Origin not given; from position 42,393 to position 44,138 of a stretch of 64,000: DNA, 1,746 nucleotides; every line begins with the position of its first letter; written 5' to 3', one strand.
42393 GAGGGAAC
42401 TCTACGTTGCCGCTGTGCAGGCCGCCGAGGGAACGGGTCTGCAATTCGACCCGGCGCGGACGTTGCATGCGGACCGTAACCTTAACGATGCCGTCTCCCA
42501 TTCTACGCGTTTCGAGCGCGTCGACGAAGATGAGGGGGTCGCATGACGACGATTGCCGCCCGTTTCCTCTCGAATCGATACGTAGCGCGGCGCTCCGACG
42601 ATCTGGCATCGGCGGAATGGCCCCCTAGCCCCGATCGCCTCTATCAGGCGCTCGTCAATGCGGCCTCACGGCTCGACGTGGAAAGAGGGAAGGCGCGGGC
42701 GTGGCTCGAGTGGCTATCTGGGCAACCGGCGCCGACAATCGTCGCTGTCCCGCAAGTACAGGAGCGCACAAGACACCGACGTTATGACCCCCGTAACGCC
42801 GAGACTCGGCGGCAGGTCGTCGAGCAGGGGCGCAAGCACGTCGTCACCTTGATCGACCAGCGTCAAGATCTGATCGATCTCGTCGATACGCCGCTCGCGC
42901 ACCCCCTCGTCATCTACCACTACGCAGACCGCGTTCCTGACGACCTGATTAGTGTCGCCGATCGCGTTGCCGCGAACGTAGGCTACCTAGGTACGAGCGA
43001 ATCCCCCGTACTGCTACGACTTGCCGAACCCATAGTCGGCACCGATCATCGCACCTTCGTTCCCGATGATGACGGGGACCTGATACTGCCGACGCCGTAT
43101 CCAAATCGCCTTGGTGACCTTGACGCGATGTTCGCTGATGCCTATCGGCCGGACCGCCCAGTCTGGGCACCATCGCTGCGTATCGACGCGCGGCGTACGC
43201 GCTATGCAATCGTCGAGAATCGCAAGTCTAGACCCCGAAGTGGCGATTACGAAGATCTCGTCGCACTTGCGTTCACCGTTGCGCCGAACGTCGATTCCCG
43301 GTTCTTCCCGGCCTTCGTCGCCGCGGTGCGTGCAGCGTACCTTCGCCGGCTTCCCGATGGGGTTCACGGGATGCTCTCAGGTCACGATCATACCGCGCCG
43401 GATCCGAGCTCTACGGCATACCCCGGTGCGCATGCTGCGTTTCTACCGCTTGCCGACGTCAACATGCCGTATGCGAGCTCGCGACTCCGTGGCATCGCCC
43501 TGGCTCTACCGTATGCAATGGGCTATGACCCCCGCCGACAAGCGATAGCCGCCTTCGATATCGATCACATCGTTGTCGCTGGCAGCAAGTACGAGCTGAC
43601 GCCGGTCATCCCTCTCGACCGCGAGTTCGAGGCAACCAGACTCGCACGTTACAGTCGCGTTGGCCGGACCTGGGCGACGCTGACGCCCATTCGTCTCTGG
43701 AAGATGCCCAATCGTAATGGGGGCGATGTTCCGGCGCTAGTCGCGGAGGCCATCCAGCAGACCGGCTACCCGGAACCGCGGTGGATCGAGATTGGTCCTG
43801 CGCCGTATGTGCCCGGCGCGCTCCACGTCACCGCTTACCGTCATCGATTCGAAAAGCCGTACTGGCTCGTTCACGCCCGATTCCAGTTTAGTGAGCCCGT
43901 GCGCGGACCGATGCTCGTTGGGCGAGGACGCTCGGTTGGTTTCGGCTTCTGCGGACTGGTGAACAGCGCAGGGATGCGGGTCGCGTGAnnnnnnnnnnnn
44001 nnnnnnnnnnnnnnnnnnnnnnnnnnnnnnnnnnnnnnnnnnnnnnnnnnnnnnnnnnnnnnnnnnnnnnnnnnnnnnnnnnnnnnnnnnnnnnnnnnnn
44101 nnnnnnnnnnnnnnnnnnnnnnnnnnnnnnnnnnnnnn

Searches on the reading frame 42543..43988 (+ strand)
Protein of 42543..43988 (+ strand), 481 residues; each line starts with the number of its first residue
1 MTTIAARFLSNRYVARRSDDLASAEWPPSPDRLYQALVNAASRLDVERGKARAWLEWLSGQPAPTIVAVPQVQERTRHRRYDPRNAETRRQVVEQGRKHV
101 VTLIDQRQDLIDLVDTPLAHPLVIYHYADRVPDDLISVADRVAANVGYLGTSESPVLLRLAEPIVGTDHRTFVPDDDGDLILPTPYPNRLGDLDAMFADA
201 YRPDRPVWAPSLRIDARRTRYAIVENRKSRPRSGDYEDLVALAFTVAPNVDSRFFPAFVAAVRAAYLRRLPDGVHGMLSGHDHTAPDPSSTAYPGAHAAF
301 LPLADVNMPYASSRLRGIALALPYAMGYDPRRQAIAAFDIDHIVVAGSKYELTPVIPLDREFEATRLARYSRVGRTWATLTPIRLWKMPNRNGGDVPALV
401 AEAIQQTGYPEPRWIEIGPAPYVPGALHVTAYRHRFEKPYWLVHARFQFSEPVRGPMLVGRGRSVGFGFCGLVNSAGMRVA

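Call 6: search_protein_families(library=ncbifam, proteins=[window:42543-43988:+], max_evalue=1)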
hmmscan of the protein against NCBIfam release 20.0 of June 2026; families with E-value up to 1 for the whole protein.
window:42543-43988:+ (481 aa): 1 family
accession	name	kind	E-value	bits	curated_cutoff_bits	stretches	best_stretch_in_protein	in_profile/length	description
TIGR02165.1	cas5_6_GSU0054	equivalog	2.5e-57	195.2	45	1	1-470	1-489/492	type I-G CRISPR-associated protein Csb2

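Call 7: search_protein_families(library=pfam, proteins=[window:42543-43988:+], max_evalue=1)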
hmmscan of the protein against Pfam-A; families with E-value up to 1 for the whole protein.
window:42543-43988:+ (481 aa): 1 family
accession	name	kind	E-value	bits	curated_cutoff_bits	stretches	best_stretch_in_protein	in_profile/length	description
PF09609.15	Cas_GSU0054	-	2.2e-14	53.6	21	2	19-86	31-100/552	CRISPR-associated protein, GSU0054 family (Cas_GSU0054)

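Call 10: search_protein_families(library=padloc, proteins=[window:42543-43985:+], max_evalue=1)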
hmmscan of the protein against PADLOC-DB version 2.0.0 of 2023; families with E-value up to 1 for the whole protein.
window:42543-43985:+ (481 aa): 8 families
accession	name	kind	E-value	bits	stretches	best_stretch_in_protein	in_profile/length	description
PDLC01777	Cas56g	-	1.4e-85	286.1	1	3-470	3-424/431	-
PDLC01410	Cas56g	-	9.5e-62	207.9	1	1-470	1-424/431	CAS-I-U; effector_G5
PDLC00995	Cas56g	-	6.7e-58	195.2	1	1-470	1-489/492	"CRISPR-associated protein GSU0054/csb2, Dpsyc system"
PDLC01347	Cas5g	-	9e-40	135.4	1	18-470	5-372/374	CAS-I-U; effector_G5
PDLC01626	Cas56g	-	1.7e-29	101.3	1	6-470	6-410/412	CAS-I-U; effector_G5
PDLC01776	Cas56g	-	1.2e-18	65.1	1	2-206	3-198/497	-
PDLC01778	Cas56g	-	3.9e-17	61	1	1-468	1-443/449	-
PDLC01280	Cas5g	-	2.9e-11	41.2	1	367-468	280-384/384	CAS-I-U; effector_G5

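Call 29: search_dna_similar(query=window:42543-43985:+, collection=plasmids, mode=protein, max_rows=30)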
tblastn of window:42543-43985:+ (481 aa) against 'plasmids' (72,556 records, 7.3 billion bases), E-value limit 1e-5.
Records with a match: 18; places in all: 18; records where one place covers at least 80% of the query: 3.
Best place of each record, by identity: <60% 18.
By first word of the organism name: Thermus 14; Streptomyces 2; Rhodothermus 1; Azotobacter 1.
By predicted mobility (MOB-suite, as given by PLSDB): non-mobilizable 17; mobilizable 1.
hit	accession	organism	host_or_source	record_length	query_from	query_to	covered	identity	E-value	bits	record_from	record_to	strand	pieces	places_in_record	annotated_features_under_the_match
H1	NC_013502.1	Rhodothermus marinus DSM 4252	-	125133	1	469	98%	26.3%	3e-20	102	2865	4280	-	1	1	csb2: type I-U CRISPR-associated protein Csb2 | cas7u: type I-U CRISPR-associated RAMP protein Csb1/Cas7u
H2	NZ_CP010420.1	Azotobacter chroococcum NCIMB 8003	cell culture,soil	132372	1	469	98%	25.9%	2e-18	96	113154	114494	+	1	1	csb2: type I-U CRISPR-associated protein Csb2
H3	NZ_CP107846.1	Streptomyces sp. NBC_00513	-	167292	20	470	94%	26.6%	1e-18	97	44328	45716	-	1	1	csb2: type I-U CRISPR-associated protein Csb2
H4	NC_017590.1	Thermus thermophilus JL-18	-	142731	117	469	73%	27.2%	4e-7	61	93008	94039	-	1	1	csb2: type I-U CRISPR-associated protein Csb2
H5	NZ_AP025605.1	Thermus thermophilus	-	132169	117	469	73%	27.2%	4e-7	61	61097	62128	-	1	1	csb2: type I-U CRISPR-associated protein Csb2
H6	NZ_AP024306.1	Thermus thermophilus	-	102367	297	469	36%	31.6%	9e-8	63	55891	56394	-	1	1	csb2: type I-U CRISPR-associated protein Csb2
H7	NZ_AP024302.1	Thermus thermophilus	-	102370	297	469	36%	31.6%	9e-8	63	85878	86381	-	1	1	csb2: type I-U CRISPR-associated protein Csb2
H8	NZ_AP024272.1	Thermus thermophilus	-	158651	297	469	36%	31.6%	3e-7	61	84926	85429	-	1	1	csb2: type I-U CRISPR-associated protein Csb2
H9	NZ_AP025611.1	Thermus thermophilus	-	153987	297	469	36%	31.6%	5e-7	60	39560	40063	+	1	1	csb2: type I-U CRISPR-associated protein Csb2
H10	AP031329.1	Thermus thermophilus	-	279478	297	469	36%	31.6%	5e-7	60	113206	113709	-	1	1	hypothetical protein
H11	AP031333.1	Thermus thermophilus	-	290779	297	469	36%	31.6%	5e-7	60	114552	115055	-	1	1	hypothetical protein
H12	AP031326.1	Thermus thermophilus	-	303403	297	469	36%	31.6%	5e-7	60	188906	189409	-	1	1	hypothetical protein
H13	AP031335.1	Thermus thermophilus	-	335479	297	469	36%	31.6%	5e-7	60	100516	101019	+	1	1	hypothetical protein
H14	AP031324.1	Thermus thermophilus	-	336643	297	469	36%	31.6%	5e-7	60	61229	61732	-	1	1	hypothetical protein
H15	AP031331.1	Thermus thermophilus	-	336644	297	469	36%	31.6%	5e-7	60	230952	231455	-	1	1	hypothetical protein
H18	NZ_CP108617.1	Streptomyces avidinii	-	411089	361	470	23%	34.2%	2e-7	62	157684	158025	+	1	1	csb2: type I-U CRISPR-associated protein Csb2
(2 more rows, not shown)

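Call 30: get_annotated_region(hit=H1, flank=8000)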
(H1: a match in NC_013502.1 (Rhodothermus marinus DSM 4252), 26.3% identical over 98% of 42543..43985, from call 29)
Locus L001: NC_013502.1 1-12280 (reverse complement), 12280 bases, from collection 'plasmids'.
description: Rhodothermus marinus DSM 4252 plasmid pRMAR01, complete sequence
organism: Rhodothermus marinus DSM 4252 (NCBI taxid 518766)
taxonomy: Bacteria; Rhodothermota; Rhodothermia; Rhodothermales; Rhodothermaceae; Rhodothermus; Rhodothermus marinus; Rhodothermus marinus DSM 4252
host: -; source: -; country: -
typing (MOB-suite, as given by PLSDB): non-mobilizable; replicon rep_cluster_1386
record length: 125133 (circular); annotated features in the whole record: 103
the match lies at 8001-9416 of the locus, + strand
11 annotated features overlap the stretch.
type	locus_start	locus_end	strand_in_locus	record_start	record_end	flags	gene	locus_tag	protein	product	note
CDS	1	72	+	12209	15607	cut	-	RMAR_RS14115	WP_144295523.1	hypothetical protein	-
CDS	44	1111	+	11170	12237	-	-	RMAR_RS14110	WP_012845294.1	PorV/PorQ family protein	-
CDS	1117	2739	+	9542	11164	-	-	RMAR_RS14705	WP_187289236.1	peptidoglycan recognition family protein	-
CDS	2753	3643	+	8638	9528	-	-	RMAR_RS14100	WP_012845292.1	serine hydrolase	-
CDS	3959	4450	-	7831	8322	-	-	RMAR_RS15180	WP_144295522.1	DUF3368 domain-containing protein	-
CDS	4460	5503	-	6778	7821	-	-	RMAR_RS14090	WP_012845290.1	XRE family transcriptional regulator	-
CDS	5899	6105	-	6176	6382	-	-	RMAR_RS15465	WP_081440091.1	hypothetical protein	-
CDS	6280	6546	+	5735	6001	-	-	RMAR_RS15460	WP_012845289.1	hypothetical protein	-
CDS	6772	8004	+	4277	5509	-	cas7u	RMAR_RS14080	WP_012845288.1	type I-U CRISPR-associated RAMP protein Csb1/Cas7u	GO:0043571 - maintenance of CRISPR repeat elements [Evidence IEA]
CDS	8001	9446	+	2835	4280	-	csb2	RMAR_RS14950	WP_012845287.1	type I-U CRISPR-associated protein Csb2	GO:0043571 - maintenance of CRISPR repeat elements [Evidence IEA]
CDS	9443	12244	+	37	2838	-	cas3u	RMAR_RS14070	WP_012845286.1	type I-U CRISPR-associated helicase/endonuclease Cas3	GO:0043571 - maintenance of CRISPR repeat elements [Evidence IEA]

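Call 31: get_annotated_region(hit=H2, flank=8000)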
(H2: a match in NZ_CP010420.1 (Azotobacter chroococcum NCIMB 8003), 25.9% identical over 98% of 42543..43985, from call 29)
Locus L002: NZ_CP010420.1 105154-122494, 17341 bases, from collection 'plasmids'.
description: Azotobacter chroococcum NCIMB 8003 plasmid pAcX50e, complete sequence
organism: Azotobacter chroococcum NCIMB 8003 (NCBI taxid 1328314)
taxonomy: Bacteria; Pseudomonadota; Gammaproteobacteria; Pseudomonadales; Pseudomonadaceae; Azotobacter; Azotobacter chroococcum; Azotobacter chroococcum NCIMB 8003
host: -; source: cell culture,soil; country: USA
typing (MOB-suite, as given by PLSDB): mobilizable; replicon rep_cluster_1301; relaxase MOBH
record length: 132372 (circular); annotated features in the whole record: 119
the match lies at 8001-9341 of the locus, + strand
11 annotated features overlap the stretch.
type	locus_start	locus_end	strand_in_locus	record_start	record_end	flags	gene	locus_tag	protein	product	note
CDS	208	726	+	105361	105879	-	-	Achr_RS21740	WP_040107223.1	helix-turn-helix domain-containing protein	-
CDS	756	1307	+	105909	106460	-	-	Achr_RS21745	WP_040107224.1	transposase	-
CDS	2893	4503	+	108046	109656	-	-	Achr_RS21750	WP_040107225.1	carbohydrate porin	-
CDS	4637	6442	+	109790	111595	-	-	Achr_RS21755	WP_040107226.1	alpha-glucosidase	-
CDS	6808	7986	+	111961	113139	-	cas7u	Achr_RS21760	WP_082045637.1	type I-U CRISPR-associated RAMP protein Csb1/Cas7u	GO:0043571 - maintenance of CRISPR repeat elements [Evidence IEA]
CDS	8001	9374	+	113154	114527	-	csb2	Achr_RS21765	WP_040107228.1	type I-U CRISPR-associated protein Csb2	GO:0043571 - maintenance of CRISPR repeat elements [Evidence IEA]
CDS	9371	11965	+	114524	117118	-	cas3u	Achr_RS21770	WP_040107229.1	type I-U CRISPR-associated helicase/endonuclease Cas3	GO:0043571 - maintenance of CRISPR repeat elements [Evidence IEA]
CDS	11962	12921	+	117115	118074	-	-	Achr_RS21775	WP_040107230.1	hypothetical protein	-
CDS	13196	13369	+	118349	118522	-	-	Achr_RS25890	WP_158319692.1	hypothetical protein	-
CDS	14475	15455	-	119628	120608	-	-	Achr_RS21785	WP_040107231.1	glucokinase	GO:0051156 - glucose 6-phosphate metabolic process [Evidence IEA]; GO:0006096 - glycolytic process [Evidence IEA]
CDS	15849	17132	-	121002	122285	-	-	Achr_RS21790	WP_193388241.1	sugar MFS transporter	GO:0055085 - transmembrane transport [Evidence IEA]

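Call 32: get_annotated_region(hit=H3, flank=8000)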
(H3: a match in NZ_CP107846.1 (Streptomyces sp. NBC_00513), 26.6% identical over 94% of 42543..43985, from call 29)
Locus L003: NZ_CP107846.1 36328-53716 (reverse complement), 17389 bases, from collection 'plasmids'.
description: Streptomyces sp. NBC_00513 plasmid unnamed1, complete sequence
organism: Streptomyces sp. NBC_00513 (NCBI taxid 2975763)
taxonomy: Bacteria; Actinomycetota; Actinomycetes; Kitasatosporales; Streptomycetaceae; Streptomyces; Streptomyces sp. NBC 00513
host: -; source: -; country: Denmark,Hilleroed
typing (MOB-suite, as given by PLSDB): non-mobilizable
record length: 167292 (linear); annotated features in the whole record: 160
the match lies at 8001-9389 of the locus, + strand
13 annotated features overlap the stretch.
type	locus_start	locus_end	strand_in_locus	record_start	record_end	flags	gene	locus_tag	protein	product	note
CDS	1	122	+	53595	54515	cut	-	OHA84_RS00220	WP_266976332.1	type II secretion system F family protein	-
CDS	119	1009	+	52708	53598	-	-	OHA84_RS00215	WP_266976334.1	hypothetical protein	-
CDS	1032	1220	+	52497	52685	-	-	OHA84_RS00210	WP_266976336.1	hypothetical protein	-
CDS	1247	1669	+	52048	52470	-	-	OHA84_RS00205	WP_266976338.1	TadE/TadG family type IV pilus assembly protein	-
CDS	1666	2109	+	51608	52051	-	-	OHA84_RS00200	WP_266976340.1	TadE family protein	-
CDS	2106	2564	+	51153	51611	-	-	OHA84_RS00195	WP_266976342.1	pilus assembly protein TadG-related protein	-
CDS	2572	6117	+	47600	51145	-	-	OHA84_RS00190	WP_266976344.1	LysM peptidoglycan-binding domain-containing protein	-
CDS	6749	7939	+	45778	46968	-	cas7u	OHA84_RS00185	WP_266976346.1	type I-U CRISPR-associated RAMP protein Csb1/Cas7u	GO:0043571 - maintenance of CRISPR repeat elements [Evidence IEA]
CDS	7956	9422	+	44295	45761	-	csb2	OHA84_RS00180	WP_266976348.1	type I-U CRISPR-associated protein Csb2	GO:0043571 - maintenance of CRISPR repeat elements [Evidence IEA]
CDS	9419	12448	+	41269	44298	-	cas3u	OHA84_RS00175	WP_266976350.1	type I-U CRISPR-associated helicase/endonuclease Cas3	GO:0043571 - maintenance of CRISPR repeat elements [Evidence IEA]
CDS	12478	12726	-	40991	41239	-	-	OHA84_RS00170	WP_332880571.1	hypothetical protein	-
CDS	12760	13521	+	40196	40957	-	-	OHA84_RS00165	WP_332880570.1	hypothetical protein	-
CDS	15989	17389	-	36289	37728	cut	-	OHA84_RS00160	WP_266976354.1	Twin-arginine translocation pathway signal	-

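Call 33: get_annotated_region(hit=H4, flank=9000)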
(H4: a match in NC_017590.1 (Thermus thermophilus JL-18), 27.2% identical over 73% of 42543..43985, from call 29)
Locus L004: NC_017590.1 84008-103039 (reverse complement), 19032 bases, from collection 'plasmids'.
description: Thermus thermophilus JL-18 plasmid pTTJL1802, complete sequence
organism: Thermus thermophilus JL-18 (NCBI taxid 798128)
taxonomy: Bacteria; Deinococcota; Deinococci; Thermales; Thermaceae; Thermus; Thermus thermophilus; Thermus thermophilus JL-18
host: -; source: -; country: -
typing (MOB-suite, as given by PLSDB): non-mobilizable; mating-pair formation MPF_T
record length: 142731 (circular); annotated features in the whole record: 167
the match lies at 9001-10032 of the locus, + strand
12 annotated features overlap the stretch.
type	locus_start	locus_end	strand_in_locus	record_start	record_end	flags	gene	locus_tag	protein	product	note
CDS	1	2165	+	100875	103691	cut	-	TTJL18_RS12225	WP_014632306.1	DUF1156 domain-containing protein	-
CDS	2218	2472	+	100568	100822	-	-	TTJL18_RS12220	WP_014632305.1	type II toxin-antitoxin system HicB family antitoxin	-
CDS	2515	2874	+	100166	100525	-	-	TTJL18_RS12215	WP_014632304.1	type II toxin-antitoxin system RelE/ParE family toxin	-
CDS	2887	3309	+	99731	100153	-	-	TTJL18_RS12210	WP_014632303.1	helix-turn-helix domain-containing protein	-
CDS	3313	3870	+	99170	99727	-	-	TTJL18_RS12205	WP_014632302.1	helix-turn-helix domain-containing protein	-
CDS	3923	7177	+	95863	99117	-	-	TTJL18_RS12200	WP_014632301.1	Swt1 family HEPN domain-containing protein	-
CDS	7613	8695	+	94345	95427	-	-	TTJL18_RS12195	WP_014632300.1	type I-U CRISPR-associated protein Cas7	-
CDS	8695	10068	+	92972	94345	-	csb2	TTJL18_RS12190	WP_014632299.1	type I-U CRISPR-associated protein Csb2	GO:0043571 - maintenance of CRISPR repeat elements [Evidence IEA]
CDS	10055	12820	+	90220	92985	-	cas3u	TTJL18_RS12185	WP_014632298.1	type I-U CRISPR-associated helicase/endonuclease Cas3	GO:0043571 - maintenance of CRISPR repeat elements [Evidence IEA]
CDS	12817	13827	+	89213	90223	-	-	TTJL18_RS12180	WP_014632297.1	hypothetical protein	-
CDS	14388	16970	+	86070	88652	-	-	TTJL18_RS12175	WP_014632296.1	PD-(D/E)XK nuclease family protein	-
CDS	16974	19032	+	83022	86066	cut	-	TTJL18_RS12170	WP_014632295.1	UvrD-helicase domain-containing protein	-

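Call 34: get_annotated_region(hit=H18, flank=9000)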
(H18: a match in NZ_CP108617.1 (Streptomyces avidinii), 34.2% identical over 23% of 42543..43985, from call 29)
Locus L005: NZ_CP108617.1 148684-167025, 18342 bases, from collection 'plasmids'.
description: Streptomyces avidinii strain NBC_01157 plasmid unnamed1, complete sequence
organism: Streptomyces avidinii (NCBI taxid 1895)
taxonomy: Bacteria; Actinomycetota; Actinomycetes; Kitasatosporales; Streptomycetaceae; Streptomyces; Streptomyces avidinii
host: -; source: -; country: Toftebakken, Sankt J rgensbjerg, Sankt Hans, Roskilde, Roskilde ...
typing (MOB-suite, as given by PLSDB): non-mobilizable
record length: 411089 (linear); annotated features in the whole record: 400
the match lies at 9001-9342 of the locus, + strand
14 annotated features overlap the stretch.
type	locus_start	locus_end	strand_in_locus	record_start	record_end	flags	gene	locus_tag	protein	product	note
CDS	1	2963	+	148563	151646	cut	-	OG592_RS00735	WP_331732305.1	hypothetical protein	-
CDS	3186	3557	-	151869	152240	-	-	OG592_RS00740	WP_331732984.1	hypothetical protein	-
CDS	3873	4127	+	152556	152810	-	-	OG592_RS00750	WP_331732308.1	hypothetical protein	-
CDS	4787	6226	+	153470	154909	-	-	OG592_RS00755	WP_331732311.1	hypothetical protein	-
CDS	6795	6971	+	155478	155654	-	-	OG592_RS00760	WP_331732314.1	hypothetical protein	-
CDS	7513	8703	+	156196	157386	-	cas7u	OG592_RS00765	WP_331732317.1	type I-U CRISPR-associated RAMP protein Csb1/Cas7u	GO:0043571 - maintenance of CRISPR repeat elements [Evidence IEA]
CDS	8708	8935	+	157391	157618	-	csb2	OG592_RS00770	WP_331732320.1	type I-U CRISPR-associated protein Csb2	GO:0043571 - maintenance of CRISPR repeat elements [Evidence IEA]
CDS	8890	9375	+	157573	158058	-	csb2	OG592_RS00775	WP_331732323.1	type I-U CRISPR-associated protein Csb2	GO:0043571 - maintenance of CRISPR repeat elements [Evidence IEA]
CDS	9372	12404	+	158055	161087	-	cas3u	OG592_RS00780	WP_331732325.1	type I-U CRISPR-associated helicase/endonuclease Cas3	GO:0043571 - maintenance of CRISPR repeat elements [Evidence IEA]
CDS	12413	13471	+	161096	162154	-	-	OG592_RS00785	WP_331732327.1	hypothetical protein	-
CDS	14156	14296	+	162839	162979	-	-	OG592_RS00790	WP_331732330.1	hypothetical protein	-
CDS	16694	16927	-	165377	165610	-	-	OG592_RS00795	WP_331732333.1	DUF397 domain-containing protein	-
CDS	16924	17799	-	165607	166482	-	-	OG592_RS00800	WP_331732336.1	helix-turn-helix transcriptional regulator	-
CDS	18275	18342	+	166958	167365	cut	-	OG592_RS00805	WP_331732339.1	ATP-binding protein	-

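Call 45: search_protein_families(library=ncbifam, proteins=[L002:11962-12918:+, L004:12817-13824:+, L005:12413-13468:+], max_evalue=1)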
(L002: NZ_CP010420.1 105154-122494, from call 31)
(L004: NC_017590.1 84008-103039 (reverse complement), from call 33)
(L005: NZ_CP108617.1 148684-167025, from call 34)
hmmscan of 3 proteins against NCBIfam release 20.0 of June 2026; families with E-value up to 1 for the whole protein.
L002:11962-12918:+ (319 aa): 1 family
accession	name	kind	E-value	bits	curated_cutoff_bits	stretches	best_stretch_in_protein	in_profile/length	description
NF049934.1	adjac_Cas3_IG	equivalog_domain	3.4e-44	151.7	65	1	13-266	1-260/299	type I-G CRISPR-associated protein, Cas3-extension family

L004:12817-13824:+ (336 aa): 1 family
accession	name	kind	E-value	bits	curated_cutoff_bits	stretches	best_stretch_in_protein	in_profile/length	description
NF049934.1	adjac_Cas3_IG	equivalog_domain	5.5e-16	59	65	2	190-285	176-270/299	type I-G CRISPR-associated protein, Cas3-extension family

L005:12413-13468:+ (352 aa): 2 families
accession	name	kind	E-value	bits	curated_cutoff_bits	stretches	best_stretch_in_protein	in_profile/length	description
NF049934.1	adjac_Cas3_IG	equivalog_domain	1.4e-76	258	65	1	8-326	1-298/299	type I-G CRISPR-associated protein, Cas3-extension family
NF008485.2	PRK11388.1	equivalog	0.41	8.9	551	1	251-282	18-49/643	dihydroxyacetone kinase operon transcriptional regulator DhaR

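Call 92: find_encoding_contigs(protein=window:42543-43988:+, flank=8000, max_places=2)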
Protein window:42543-43988:+ (481 aa): no gene with exactly this product is on record in the collection.
